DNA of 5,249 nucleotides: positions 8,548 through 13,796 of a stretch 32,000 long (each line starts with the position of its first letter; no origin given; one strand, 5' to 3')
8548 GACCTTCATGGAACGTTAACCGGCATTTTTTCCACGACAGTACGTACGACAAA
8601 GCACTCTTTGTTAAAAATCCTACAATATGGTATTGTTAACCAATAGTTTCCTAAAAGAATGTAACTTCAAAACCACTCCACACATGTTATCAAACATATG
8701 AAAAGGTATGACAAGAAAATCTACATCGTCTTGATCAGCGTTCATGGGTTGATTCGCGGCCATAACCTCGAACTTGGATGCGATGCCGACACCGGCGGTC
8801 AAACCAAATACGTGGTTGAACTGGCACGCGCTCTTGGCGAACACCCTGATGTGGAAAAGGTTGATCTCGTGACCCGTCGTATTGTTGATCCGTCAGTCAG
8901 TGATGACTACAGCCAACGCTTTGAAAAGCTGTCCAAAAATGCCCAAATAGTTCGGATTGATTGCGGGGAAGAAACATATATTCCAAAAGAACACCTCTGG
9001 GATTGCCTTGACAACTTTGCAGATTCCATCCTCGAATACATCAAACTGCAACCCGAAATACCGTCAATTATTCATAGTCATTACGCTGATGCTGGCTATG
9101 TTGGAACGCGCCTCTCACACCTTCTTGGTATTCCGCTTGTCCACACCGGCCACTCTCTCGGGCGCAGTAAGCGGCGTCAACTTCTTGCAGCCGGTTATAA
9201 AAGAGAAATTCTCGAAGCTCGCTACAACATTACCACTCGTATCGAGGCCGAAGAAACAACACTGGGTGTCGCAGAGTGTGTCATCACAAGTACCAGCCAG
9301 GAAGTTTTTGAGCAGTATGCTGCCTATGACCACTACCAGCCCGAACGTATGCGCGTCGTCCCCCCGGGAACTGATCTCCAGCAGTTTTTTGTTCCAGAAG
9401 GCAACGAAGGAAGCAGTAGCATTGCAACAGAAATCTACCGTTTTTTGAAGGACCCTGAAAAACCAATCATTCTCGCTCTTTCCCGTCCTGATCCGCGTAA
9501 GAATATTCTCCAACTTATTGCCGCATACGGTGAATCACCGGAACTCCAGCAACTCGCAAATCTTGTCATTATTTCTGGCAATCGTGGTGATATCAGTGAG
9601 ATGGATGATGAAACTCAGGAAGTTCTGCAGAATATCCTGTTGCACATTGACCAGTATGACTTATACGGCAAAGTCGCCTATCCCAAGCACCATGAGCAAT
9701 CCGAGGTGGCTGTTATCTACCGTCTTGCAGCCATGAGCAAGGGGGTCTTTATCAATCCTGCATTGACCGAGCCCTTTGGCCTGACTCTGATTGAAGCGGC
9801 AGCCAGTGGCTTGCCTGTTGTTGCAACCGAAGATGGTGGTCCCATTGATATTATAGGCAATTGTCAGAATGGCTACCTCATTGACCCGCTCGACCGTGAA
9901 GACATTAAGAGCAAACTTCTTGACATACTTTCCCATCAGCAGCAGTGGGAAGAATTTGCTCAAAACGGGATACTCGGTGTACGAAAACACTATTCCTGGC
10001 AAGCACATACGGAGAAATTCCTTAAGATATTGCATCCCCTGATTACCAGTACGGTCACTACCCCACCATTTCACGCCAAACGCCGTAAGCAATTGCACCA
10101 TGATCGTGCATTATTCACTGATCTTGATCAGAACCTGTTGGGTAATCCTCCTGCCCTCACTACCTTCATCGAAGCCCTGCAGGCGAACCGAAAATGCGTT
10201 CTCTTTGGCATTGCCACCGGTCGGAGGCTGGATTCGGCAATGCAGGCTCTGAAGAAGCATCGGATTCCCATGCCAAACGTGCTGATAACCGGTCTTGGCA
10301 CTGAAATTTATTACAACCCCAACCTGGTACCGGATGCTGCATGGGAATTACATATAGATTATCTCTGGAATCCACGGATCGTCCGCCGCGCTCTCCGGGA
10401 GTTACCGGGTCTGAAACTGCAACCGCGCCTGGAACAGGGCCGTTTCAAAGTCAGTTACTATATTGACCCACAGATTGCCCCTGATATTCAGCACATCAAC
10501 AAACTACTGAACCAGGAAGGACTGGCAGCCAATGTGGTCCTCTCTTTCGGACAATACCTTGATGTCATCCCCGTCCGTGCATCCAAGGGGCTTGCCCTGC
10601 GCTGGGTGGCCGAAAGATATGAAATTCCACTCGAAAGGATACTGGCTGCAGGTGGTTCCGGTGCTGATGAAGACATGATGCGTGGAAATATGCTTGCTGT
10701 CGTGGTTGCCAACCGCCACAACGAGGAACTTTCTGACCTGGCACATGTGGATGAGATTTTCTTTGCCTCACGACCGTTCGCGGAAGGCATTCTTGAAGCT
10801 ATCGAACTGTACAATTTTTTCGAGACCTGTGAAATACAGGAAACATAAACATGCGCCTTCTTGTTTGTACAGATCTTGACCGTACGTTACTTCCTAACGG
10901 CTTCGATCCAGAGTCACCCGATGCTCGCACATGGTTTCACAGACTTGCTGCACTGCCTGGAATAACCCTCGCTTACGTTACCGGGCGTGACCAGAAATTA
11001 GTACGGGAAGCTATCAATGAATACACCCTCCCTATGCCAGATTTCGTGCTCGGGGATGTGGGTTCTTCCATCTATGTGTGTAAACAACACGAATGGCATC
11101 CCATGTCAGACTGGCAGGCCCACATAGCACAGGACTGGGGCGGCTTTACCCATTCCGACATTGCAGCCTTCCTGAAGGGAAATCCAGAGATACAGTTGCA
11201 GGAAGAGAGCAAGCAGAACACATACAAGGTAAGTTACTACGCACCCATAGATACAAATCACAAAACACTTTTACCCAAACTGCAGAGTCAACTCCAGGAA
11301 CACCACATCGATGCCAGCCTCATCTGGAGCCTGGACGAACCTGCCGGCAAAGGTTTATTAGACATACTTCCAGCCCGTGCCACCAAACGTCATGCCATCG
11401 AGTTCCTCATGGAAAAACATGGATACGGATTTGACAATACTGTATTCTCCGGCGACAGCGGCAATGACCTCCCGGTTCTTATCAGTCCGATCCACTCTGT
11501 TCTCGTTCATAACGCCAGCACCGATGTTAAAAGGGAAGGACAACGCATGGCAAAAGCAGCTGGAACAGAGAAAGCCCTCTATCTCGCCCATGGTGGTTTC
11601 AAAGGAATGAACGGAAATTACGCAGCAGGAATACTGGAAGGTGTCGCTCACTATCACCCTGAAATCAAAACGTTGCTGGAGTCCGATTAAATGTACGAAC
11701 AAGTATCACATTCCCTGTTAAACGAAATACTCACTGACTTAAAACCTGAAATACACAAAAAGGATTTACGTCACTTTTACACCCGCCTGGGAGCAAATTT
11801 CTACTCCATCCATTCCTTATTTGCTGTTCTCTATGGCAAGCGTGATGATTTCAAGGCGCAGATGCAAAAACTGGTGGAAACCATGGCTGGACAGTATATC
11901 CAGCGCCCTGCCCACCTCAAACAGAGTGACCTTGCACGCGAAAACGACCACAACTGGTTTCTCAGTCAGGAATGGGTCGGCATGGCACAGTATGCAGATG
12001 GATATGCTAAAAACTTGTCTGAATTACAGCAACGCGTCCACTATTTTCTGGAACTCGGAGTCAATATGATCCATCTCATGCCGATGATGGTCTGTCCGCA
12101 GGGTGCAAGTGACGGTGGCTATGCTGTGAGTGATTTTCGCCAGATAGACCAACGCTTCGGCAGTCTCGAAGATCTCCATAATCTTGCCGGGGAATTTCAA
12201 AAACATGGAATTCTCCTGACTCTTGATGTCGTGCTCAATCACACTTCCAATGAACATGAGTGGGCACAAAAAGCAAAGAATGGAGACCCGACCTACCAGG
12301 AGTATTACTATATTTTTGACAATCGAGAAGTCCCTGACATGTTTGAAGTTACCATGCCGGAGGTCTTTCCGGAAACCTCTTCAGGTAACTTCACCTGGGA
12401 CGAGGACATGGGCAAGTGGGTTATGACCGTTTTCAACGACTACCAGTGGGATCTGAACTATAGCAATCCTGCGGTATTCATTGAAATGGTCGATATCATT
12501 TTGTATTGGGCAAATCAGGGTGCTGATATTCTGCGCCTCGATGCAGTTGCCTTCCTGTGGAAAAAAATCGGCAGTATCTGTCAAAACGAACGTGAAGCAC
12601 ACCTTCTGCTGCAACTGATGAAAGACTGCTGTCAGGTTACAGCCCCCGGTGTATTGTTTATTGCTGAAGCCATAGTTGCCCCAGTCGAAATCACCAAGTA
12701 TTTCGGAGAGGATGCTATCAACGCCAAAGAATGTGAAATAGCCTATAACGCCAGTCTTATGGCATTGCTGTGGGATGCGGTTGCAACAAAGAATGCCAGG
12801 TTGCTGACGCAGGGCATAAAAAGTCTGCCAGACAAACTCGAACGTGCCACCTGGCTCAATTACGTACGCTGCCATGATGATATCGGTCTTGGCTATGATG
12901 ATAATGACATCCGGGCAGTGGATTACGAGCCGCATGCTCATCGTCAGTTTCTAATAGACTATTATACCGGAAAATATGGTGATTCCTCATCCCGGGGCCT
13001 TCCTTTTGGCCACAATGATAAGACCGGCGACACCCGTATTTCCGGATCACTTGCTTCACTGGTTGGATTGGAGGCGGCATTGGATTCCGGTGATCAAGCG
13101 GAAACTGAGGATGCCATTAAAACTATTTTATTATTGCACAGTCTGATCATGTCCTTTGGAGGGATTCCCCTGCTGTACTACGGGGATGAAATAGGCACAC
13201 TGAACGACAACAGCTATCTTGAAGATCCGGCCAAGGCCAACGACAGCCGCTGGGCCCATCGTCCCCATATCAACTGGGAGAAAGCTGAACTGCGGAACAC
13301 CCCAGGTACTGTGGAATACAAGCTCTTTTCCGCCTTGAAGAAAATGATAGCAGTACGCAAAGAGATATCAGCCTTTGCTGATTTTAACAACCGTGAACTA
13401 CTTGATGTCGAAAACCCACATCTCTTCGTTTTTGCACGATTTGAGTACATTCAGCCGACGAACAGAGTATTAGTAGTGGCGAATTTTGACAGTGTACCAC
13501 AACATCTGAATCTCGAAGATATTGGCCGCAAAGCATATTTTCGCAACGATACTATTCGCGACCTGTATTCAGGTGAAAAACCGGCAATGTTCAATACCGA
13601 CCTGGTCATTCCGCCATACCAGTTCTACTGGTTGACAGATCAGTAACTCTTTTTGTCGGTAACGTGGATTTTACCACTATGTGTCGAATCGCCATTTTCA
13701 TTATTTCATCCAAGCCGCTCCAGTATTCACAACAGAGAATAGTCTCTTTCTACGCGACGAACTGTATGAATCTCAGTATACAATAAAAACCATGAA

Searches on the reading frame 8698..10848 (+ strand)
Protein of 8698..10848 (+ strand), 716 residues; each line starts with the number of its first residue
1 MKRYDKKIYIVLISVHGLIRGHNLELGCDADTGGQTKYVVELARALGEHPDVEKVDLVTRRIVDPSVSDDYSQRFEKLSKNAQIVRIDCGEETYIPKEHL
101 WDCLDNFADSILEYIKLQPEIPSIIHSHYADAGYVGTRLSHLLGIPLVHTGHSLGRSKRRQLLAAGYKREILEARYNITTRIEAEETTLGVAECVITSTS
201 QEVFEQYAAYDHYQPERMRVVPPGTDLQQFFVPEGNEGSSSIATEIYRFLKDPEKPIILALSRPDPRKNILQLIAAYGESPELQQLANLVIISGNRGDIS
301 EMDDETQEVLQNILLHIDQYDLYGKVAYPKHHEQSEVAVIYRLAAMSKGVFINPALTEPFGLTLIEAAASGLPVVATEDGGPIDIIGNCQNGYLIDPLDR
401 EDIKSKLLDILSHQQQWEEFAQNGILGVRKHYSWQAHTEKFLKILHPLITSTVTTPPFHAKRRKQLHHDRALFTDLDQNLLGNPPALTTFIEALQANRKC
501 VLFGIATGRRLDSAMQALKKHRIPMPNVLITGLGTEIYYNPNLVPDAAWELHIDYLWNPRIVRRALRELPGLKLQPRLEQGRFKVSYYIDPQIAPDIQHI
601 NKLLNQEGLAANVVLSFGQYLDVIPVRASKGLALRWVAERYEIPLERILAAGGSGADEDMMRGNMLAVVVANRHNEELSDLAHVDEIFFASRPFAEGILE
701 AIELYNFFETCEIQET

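Call 8: search_protein_families(library=pfam, proteins=[window:8698-10848:+], max_evalue=0.001)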
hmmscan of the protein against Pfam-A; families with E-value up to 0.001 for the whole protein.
window:8698-10848:+ (716 aa): 7 families
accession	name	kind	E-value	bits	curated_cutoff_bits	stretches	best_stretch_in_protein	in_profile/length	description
PF05116.19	S6PP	-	6.4e-74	249.1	20.3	1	470-707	3-247/247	Sucrose-6F-phosphate phosphohydrolase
PF00534.26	Glycos_transf_1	-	8.3e-25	87.7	26.4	1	250-424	10-169/172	Glycosyl transferases group 1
PF13692.12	Glyco_trans_1_4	-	1.3e-13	51.9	27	1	256-412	2-141/142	Glycosyl transferases group 1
PF00862.26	GT-B_Sucrose_synth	-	4.8e-13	49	23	1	9-213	15-231/290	Sucrose synthase first GT-B domain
PF13439.12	Glyco_transf_4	-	3.8e-12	47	28.5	1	33-228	2-169/170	Glycosyltransferase Family 4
PF08282.18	Hydrolase_3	-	1.3e-10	41.9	20.9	1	598-676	159-234/255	haloacid dehalogenase-like hydrolase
PF13579.12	Glyco_trans_4_4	-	1.5e-08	35.6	29.7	1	33-224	1-158/158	Glycosyl transferase 4-like domain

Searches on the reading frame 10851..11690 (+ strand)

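Call 8: search_protein_families(library=pfam, proteins=[window:10851-11690:+], max_evalue=0.001)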
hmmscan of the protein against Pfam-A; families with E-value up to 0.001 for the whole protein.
window:10851-11690:+ (279 aa): 2 families
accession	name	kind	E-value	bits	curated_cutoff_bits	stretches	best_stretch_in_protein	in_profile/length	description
PF05116.19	S6PP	-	1.9e-49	168.9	20.3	1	2-269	2-246/247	Sucrose-6F-phosphate phosphohydrolase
PF08282.18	Hydrolase_3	-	3.3e-13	50.4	20.9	1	118-228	136-237/255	haloacid dehalogenase-like hydrolase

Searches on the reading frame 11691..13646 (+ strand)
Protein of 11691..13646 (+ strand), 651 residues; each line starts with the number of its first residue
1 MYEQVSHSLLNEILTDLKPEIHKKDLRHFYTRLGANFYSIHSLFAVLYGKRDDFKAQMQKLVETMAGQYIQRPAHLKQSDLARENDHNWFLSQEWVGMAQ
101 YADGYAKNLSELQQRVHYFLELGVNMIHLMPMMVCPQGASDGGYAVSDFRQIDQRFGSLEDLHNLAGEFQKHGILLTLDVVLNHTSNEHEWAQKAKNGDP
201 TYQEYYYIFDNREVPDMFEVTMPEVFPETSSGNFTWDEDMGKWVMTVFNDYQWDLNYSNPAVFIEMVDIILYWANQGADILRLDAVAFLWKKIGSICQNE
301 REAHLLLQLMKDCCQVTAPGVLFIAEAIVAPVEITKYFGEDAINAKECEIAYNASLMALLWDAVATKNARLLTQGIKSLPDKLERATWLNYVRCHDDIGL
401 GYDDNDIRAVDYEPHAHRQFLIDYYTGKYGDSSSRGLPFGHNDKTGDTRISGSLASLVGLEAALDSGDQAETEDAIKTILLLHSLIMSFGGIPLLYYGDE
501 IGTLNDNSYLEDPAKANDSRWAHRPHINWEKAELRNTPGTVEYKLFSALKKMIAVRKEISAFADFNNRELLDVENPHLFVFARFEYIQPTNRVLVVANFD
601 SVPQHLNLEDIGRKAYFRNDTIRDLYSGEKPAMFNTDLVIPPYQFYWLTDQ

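Call 8: search_protein_families(library=pfam, proteins=[window:11691-13646:+], max_evalue=0.001)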
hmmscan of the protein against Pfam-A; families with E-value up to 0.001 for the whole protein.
window:11691-13646:+ (651 aa): 3 families
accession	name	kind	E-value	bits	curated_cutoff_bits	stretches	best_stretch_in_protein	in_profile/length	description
PF00128.31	Alpha-amylase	-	2e-43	149.7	22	1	112-396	21-315/446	Alpha amylase, catalytic domain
PF14701.12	hDGE_amylase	-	4.3e-09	36.4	27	1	111-194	23-112/439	Glycogen debranching enzyme, glucanotransferase domain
PF16657.11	Malt_amylase_C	-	5.9e-06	26.7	27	1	569-647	4-75/75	Maltogenic Amylase, C-terminal domain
